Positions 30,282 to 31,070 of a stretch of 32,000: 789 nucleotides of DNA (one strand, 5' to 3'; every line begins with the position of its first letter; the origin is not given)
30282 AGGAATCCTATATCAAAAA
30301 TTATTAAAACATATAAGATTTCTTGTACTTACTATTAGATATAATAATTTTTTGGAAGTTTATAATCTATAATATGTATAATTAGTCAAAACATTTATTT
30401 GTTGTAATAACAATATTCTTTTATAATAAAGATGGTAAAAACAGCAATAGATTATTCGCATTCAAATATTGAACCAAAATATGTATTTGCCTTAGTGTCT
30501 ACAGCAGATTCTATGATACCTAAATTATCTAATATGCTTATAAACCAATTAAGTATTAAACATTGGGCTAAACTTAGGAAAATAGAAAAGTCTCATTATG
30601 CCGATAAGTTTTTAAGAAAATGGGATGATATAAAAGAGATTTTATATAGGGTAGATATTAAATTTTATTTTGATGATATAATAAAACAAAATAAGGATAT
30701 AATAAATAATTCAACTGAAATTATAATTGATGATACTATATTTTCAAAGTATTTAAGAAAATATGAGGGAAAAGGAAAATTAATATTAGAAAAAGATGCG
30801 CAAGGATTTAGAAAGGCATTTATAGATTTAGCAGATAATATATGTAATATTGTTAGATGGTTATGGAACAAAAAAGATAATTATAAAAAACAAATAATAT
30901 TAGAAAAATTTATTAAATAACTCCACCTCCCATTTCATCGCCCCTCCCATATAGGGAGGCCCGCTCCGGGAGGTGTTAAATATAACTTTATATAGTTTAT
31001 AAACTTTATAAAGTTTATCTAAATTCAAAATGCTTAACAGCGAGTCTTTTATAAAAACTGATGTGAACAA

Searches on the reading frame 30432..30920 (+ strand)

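Call 6: search_protein_families(library=pfam, proteins=[window:30432-30920:+], max_evalue=0.1)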
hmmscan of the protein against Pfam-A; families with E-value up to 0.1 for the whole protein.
window:30432-30920:+ (162 aa): 2 families
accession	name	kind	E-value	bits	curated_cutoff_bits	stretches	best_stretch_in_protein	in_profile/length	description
PF09466.15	Yqai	-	0.034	14.9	20.2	1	73-111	19-57/66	Hypothetical protein Yqai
PF16402.11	DUF5010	-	0.076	12.4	23.7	1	52-149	116-204/333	Domain of unknown function (DUF5010)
